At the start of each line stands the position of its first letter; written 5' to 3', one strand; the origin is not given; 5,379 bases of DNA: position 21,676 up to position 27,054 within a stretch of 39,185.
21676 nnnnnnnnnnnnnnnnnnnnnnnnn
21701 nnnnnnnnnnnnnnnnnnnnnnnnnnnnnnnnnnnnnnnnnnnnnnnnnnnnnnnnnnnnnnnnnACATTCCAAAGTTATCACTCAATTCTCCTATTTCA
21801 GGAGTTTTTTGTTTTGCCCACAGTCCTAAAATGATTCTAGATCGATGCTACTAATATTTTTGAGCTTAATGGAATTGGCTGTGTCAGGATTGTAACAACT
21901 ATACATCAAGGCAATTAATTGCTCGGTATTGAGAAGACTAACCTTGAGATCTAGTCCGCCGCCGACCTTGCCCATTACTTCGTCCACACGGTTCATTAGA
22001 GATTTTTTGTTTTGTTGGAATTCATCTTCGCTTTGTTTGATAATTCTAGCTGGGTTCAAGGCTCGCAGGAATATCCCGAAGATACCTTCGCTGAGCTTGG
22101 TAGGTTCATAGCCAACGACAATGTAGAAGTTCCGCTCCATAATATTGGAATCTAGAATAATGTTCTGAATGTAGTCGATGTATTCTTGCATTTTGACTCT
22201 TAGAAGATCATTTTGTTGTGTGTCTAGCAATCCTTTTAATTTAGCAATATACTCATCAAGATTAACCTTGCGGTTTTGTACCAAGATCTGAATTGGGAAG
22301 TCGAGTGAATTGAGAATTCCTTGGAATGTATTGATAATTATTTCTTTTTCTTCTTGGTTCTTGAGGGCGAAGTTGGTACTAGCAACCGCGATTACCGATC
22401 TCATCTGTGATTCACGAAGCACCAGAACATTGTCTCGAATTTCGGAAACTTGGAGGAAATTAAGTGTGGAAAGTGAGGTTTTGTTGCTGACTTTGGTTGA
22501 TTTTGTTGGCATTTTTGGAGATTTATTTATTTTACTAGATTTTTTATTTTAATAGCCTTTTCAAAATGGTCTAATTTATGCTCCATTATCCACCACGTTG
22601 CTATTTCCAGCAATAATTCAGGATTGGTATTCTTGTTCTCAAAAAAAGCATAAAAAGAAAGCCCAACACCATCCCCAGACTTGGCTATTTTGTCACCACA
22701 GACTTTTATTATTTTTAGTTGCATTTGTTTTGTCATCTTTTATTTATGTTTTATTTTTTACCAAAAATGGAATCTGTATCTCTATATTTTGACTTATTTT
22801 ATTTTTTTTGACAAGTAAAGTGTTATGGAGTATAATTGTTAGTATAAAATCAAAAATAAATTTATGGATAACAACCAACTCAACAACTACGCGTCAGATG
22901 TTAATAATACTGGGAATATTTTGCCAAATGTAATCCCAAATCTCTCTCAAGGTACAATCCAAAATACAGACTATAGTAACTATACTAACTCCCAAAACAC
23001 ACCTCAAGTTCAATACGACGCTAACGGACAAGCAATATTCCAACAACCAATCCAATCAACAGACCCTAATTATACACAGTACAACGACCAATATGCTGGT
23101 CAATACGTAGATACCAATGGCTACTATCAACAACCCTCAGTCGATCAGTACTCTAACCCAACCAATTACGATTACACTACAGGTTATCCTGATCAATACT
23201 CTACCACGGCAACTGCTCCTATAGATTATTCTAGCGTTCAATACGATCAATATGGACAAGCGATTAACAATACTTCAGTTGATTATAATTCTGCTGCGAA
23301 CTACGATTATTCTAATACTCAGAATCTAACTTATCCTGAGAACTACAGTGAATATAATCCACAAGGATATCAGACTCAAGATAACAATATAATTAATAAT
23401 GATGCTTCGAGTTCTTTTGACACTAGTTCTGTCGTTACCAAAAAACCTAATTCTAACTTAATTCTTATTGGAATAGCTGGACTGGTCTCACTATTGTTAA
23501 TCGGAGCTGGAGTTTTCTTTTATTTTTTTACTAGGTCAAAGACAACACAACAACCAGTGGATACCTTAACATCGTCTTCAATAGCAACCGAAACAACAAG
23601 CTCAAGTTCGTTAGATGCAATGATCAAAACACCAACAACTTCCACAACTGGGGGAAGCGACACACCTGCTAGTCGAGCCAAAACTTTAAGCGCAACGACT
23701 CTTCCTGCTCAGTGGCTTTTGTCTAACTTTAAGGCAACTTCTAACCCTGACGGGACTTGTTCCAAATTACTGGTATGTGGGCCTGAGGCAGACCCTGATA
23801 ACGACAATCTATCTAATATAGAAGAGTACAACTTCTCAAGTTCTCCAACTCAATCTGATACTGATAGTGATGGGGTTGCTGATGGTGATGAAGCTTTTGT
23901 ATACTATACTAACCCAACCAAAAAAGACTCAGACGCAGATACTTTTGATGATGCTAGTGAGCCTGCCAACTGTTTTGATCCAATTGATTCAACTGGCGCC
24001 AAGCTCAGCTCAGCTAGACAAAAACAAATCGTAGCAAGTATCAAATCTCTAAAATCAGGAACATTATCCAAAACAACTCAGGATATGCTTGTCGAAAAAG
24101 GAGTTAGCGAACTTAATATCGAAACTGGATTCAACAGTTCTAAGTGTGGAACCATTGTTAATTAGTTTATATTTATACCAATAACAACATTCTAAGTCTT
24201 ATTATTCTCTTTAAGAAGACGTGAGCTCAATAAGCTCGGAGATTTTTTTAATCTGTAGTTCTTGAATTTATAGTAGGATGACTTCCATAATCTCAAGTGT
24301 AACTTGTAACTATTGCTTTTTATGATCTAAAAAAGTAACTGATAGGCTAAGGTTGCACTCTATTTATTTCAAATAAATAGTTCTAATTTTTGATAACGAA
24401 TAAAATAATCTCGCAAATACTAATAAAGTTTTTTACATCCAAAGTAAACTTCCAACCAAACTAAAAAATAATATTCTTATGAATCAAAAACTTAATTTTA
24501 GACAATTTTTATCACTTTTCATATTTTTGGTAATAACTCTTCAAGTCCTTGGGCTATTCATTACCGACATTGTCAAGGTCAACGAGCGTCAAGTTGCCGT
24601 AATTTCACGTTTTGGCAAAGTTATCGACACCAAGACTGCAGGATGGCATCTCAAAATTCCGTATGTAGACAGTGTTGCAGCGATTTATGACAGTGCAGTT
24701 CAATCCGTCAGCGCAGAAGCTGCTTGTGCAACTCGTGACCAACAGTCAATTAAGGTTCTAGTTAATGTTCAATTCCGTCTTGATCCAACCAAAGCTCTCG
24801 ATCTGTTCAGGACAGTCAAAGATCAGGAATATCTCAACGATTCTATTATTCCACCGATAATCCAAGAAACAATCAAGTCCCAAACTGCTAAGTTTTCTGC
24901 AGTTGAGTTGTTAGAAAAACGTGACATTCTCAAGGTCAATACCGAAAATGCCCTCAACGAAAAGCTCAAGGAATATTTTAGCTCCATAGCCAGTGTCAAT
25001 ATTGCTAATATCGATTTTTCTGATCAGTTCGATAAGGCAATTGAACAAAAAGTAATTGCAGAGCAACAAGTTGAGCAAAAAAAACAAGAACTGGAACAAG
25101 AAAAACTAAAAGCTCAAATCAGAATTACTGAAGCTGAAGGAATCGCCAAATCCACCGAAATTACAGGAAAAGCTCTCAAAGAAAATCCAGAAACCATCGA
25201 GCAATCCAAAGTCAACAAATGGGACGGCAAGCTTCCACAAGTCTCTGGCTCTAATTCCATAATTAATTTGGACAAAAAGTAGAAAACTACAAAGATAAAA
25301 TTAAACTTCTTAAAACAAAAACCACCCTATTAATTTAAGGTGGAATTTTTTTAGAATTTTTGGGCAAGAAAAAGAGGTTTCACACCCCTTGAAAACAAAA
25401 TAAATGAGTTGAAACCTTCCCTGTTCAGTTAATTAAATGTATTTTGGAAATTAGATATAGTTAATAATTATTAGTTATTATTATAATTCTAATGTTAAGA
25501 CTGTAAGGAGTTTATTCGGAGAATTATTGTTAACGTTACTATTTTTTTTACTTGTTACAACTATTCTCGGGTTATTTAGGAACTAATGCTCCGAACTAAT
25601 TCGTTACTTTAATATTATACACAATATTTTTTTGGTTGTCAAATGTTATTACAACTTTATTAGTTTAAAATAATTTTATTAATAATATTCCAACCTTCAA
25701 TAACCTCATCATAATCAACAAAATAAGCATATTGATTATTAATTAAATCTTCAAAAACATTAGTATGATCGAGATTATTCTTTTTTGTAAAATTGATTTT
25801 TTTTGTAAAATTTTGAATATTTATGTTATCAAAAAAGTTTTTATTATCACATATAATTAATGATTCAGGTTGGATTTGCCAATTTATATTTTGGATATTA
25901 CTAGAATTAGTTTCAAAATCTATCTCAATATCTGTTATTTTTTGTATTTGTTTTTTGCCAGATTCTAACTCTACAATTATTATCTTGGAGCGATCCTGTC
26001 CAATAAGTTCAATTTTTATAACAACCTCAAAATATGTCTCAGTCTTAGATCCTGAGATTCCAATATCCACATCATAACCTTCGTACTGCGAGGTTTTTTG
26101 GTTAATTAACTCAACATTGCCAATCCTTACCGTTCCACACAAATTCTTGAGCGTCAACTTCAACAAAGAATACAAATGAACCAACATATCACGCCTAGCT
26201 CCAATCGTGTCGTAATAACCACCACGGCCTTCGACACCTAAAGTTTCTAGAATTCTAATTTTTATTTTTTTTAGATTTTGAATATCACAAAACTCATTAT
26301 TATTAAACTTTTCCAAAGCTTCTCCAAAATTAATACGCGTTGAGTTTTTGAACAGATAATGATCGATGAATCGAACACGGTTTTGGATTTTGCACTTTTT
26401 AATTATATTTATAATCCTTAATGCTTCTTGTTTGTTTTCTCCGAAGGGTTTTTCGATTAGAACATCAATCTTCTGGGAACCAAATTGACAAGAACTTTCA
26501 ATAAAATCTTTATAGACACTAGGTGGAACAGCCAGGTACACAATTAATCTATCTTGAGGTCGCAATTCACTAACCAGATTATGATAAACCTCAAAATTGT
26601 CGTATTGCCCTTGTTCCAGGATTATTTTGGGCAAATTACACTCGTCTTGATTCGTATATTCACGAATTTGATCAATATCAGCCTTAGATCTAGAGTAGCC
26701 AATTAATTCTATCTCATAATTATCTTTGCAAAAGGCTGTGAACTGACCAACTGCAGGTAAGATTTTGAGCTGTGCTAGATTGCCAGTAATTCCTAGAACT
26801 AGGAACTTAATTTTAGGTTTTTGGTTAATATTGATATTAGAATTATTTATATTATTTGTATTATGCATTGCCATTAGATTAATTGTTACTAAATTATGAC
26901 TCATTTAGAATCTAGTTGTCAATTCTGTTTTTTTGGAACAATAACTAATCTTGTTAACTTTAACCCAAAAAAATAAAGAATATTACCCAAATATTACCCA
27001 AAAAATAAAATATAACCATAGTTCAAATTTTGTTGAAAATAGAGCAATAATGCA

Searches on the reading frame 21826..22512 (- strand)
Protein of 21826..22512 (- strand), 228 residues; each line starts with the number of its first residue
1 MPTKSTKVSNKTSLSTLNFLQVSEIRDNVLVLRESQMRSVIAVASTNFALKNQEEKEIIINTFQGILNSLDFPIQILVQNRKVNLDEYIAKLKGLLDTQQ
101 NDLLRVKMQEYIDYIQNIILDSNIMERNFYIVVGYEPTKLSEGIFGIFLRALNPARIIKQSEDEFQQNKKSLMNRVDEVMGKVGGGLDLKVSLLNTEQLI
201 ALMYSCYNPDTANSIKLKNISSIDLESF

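Call 8: search_protein_families(library=pfam, proteins=[window:21826-22512:-], max_evalue=0.1)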
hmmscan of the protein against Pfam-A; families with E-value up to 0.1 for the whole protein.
window:21826-22512:- (228 aa): 1 family
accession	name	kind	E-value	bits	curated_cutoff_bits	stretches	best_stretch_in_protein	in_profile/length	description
PF06017.19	Myosin_TH1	-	0.098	12.8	31.1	0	4-59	78-127/185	Unconventional myosin tail, actin- and lipid-binding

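Call 24: find_homologous_proteins(query=window:21829-22512:-, max_evalue=0.001)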
Query window:21829-22512:- (228 aa): 182 proteins with E <= 0.001 among 473 candidates; the best 120 are listed.
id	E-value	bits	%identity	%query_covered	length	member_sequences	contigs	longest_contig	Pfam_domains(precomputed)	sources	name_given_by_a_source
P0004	1.6e-121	422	93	94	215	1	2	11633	PF26593.2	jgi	jgi:hypothetical protein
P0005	5.8e-101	354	74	98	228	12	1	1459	PF26593.2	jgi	jgi:hypothetical protein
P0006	4.9e-99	348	74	98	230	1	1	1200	PF26593.2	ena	-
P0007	1.3e-98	347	75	97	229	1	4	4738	PF26593.2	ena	-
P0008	1.3e-98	347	75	97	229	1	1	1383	PF26593.2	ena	-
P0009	1.4e-98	347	75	97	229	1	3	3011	PF26593.2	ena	-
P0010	7.4e-97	341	72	99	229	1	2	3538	PF26593.2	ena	-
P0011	7.4e-97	341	72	99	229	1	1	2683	PF26593.2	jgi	jgi:hypothetical protein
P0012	1.0e-96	341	74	93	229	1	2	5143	PF26593.2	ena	-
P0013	1.0e-96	341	74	95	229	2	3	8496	PF26593.2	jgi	jgi:hypothetical protein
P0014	1.7e-96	340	72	97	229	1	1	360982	PF26593.2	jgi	jgi:hypothetical protein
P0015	2.0e-96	340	73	95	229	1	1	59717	PF26593.2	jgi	jgi:hypothetical protein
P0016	2.4e-96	339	73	93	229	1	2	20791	PF26593.2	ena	-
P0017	3.7e-96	339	70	99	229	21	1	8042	PF26593.2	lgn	-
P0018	4.3e-96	339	71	97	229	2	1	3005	PF26593.2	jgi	jgi:hypothetical protein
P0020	1.7e-95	337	71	97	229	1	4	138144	PF26593.2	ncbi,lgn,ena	-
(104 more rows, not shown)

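Call 26: find_encoding_contigs(protein=P0004, flank=10000, max_places=3)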
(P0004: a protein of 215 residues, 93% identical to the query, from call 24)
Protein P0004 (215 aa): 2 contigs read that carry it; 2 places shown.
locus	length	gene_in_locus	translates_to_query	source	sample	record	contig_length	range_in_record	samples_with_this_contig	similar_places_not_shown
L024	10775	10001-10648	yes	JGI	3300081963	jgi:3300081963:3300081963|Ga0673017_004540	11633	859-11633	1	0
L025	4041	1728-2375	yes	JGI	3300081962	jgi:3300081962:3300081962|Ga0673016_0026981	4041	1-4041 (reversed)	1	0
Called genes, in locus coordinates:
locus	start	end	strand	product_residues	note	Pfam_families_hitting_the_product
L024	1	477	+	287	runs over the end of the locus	-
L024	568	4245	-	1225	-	PF00133:tRNA-synt_1, PF09334:tRNA-synt_1g (faint), PF00133:tRNA-synt_1, PF08264:Anticodon_1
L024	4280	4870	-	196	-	-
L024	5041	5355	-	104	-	-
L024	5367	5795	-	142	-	PF06271:RDD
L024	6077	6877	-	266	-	-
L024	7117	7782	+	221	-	PF02698:DUF218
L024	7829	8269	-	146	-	PF00533:BRCT, PF12738:PTCB-BRCT (weak)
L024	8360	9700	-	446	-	-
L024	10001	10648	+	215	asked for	PF26593:TraC-like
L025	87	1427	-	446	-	-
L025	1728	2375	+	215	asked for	PF26593:TraC-like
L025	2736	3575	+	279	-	-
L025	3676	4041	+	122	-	?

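Call 27: find_encoding_contigs(protein=P0015, flank=10000, max_places=2)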
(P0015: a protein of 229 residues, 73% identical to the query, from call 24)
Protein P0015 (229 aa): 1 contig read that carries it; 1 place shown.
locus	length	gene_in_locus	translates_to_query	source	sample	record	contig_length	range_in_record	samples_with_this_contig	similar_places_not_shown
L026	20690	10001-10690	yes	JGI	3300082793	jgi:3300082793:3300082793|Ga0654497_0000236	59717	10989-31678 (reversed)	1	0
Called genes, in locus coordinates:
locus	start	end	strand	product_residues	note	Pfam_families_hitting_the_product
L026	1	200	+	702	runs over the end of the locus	PF13304:AAA_21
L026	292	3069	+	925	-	PF01138:RNase_PH, PF03725:RNase_PH_C, PF01138:RNase_PH, PF13302:Acetyltransf_3, PF00583:Acetyltransf_1 (weak), PF00013:KH_1, PF00575:S1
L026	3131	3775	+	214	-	PF07099:DUF1361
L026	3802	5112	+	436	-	PF09587:PGA_cap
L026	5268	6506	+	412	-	PF07690:MFS_1, PF05977:MFS_3, PF07690:MFS_1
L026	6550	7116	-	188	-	-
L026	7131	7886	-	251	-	PF03372:Exo_endo_phos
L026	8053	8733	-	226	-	PF13419:HAD_2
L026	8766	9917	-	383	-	-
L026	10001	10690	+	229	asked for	PF26593:TraC-like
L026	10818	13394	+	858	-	-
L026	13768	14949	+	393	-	PF07690:MFS_1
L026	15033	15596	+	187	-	-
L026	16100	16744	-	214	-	-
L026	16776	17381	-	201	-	-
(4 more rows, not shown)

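Call 41: search_protein_families(library=phrogs, proteins=[window:21826-22512:-], max_evalue=0.01)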
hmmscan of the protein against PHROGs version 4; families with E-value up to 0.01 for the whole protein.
window:21826-22512:- (228 aa): 1 family
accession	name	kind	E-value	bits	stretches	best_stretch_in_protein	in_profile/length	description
phrog_2666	-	head and packaging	7e-10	39.2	1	33-133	4-90/555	terminase large subunit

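Call 42: search_protein_families(library=ncbifam, proteins=[window:21826-22512:-], max_evalue=0.01)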
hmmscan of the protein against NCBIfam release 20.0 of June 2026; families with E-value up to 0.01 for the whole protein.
window:21826-22512:- (228 aa): 2 families
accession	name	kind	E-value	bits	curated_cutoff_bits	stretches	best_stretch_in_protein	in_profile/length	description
NF045975.1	VirB4_plasma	equivalog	1.3e-11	42.9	590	1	3-133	92-233/894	Mbov_0397 family ICE element conjugal transfer ATPase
NF045971.1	conju_CD1110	equivalog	5e-05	21.8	325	1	26-139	12-125/752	VirB4-like conjugal transfer ATPase, CD1110 family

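Call 59: search_protein_families(library=padloc, proteins=[window:21826-22512:-], max_evalue=0.1)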
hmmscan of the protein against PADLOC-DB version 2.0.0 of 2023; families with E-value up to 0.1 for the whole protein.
window:21826-22512:- (228 aa): 0 families

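Call 76: find_encoding_contigs(protein=P0014, flank=10000, max_places=1)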
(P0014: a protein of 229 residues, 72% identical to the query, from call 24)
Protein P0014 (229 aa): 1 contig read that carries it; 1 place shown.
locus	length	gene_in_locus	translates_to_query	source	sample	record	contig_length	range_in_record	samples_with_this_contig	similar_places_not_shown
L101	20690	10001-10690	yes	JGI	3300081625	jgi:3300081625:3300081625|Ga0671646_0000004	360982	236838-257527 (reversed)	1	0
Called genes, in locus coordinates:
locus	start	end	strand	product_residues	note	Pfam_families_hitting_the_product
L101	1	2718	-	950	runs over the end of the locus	PF00912:Transgly, PF00905:Transpeptidase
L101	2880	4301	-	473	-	PF04932:Wzy_C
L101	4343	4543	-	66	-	-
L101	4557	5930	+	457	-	-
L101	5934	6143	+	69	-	-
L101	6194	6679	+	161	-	-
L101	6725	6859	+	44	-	-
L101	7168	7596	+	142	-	PF00085:Thioredoxin, PF13905:Thioredoxin_8 (faint)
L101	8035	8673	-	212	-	PF00702:Hydrolase, PF12710:HAD (faint), PF13419:HAD_2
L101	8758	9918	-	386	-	PF18884:TSP3_bac (faint)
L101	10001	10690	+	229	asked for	PF26593:TraC-like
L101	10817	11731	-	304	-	PF00535:Glycos_transf_2, PF13641:Glyco_tranf_2_3, PF13632:Glyco_trans_2_3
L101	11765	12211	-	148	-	PF03054:tRNA_Me_trans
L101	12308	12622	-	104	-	PF00076:RRM_1 (faint)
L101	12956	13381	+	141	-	PF01050:MannoseP_isomer, PF07883:Cupin_2 (weak)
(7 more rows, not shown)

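Call 77: find_encoding_contigs(protein=P0020, flank=10000, max_places=1)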
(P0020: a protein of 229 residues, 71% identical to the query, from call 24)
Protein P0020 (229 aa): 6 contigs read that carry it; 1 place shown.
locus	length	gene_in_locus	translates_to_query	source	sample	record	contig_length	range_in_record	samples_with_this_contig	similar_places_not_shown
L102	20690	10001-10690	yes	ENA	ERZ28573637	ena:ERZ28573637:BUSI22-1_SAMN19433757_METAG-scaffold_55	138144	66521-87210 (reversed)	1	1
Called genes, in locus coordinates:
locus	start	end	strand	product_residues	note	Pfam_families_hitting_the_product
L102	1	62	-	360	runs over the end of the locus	PF00535:Glycos_transf_2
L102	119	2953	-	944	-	-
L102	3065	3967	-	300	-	PF01149:Fapy_DNA_glyco, PF06831:H2TH, PF06827:zf-FPG_IleRS (weak)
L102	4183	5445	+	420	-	-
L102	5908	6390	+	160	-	-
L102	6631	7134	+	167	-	PF01625:PMSR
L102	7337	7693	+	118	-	PF00085:Thioredoxin, PF13905:Thioredoxin_8 (faint)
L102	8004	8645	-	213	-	PF00702:Hydrolase, PF13419:HAD_2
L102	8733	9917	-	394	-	-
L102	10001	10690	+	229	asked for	PF26593:TraC-like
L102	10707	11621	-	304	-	PF00535:Glycos_transf_2, PF13641:Glyco_tranf_2_3, PF13632:Glyco_trans_2_3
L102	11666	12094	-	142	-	PF03054:tRNA_Me_trans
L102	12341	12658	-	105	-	PF00076:RRM_1 (faint)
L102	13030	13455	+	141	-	PF01050:MannoseP_isomer, PF07883:Cupin_2 (weak)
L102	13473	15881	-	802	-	-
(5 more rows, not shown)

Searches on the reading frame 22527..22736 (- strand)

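Call 39: search_protein_families(library=pfam, proteins=[window:22527-22736:-], max_evalue=0.001)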
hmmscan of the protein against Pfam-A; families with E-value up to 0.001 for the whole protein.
window:22527-22736:- (69 aa): 1 family
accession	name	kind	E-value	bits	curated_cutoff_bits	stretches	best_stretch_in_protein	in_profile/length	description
PF20110.4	DUF6500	-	5.8e-28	97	23.7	1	16-68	1-53/53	Family of unknown function (DUF6500)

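Call 41: search_protein_families(library=phrogs, proteins=[window:22527-22736:-], max_evalue=0.01)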
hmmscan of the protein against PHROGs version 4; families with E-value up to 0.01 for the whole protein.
window:22527-22736:- (69 aa): 0 families

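Call 42: search_protein_families(library=ncbifam, proteins=[window:22527-22736:-], max_evalue=0.01)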
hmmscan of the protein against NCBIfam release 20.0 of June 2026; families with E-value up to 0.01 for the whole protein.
window:22527-22736:- (69 aa): 0 families

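Call 59: search_protein_families(library=padloc, proteins=[window:22527-22736:-], max_evalue=0.1)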
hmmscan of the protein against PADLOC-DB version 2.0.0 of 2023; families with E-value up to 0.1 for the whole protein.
window:22527-22736:- (69 aa): 0 families

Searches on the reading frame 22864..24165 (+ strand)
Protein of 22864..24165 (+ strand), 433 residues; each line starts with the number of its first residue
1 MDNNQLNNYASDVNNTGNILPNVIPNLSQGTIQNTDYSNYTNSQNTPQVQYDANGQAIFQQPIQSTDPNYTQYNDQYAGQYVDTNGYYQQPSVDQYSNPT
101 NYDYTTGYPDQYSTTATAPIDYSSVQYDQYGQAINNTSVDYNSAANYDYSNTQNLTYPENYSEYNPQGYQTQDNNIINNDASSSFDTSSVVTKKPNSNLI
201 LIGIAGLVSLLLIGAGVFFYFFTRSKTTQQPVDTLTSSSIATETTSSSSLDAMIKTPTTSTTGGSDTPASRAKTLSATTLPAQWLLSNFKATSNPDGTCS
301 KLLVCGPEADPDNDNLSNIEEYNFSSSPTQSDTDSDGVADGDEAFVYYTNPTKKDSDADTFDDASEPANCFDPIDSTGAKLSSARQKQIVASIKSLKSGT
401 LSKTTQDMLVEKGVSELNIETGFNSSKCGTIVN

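Call 8: search_protein_families(library=pfam, proteins=[window:22864-24165:+], max_evalue=0.1)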
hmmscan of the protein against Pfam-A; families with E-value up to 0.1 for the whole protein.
window:22864-24165:+ (433 aa): 0 families

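Call 41: search_protein_families(library=phrogs, proteins=[window:22864-24165:+], max_evalue=0.01)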
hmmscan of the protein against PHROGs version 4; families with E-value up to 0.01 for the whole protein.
window:22864-24165:+ (433 aa): 0 families

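Call 42: search_protein_families(library=ncbifam, proteins=[window:22864-24165:+], max_evalue=0.01)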
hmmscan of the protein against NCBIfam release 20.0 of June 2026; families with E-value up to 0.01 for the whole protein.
window:22864-24165:+ (433 aa): 1 family
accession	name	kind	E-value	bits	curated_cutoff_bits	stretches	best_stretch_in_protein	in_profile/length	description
NF033761.1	gliding_GltJ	equivalog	0.0016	17.6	450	1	158-363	330-542/671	adventurous gliding motility protein GltJ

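Call 59: search_protein_families(library=padloc, proteins=[window:22864-24165:+], max_evalue=0.1)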
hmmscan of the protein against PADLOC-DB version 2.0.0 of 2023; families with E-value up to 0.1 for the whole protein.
window:22864-24165:+ (433 aa): 0 families

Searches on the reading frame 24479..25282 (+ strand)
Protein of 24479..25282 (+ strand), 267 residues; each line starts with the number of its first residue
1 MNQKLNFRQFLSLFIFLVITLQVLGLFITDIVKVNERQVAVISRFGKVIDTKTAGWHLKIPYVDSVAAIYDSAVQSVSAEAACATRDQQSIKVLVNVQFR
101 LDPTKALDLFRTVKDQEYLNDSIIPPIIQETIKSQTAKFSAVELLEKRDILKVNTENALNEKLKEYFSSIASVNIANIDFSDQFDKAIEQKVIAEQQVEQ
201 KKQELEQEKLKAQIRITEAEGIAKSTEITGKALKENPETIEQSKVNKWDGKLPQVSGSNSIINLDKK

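Call 8: search_protein_families(library=pfam, proteins=[window:24479-25282:+], max_evalue=0.1)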
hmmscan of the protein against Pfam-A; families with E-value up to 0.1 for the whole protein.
window:24479-25282:+ (267 aa): 2 families
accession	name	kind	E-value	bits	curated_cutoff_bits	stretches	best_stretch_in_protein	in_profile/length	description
PF01145.31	Band_7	-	6.6e-33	114.7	23.6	1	33-209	2-176/176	SPFH domain / Band 7 family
PF02589.21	LUD_dom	-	0.048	13.8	22.6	1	143-233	30-107/189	LUD domain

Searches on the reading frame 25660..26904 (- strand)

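Call 8: search_protein_families(library=pfam, proteins=[window:25660-26904:-], max_evalue=0.1)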
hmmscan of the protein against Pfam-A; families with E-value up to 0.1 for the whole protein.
window:25660-26904:- (414 aa): 3 families
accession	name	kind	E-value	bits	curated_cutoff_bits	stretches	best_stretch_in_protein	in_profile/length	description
PF00479.28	G6PD_N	-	2.3e-16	61.4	22.1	1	36-187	2-179/183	Glucose-6-phosphate dehydrogenase, NAD binding domain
PF02781.21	G6PD_C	-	2.1e-15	57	27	2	209-251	17-60/296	Glucose-6-phosphate dehydrogenase, C-terminal domain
PF01408.29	GFO_IDH_MocA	-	0.013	16.7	24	1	103-172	47-113/120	Oxidoreductase family, NAD-binding Rossmann fold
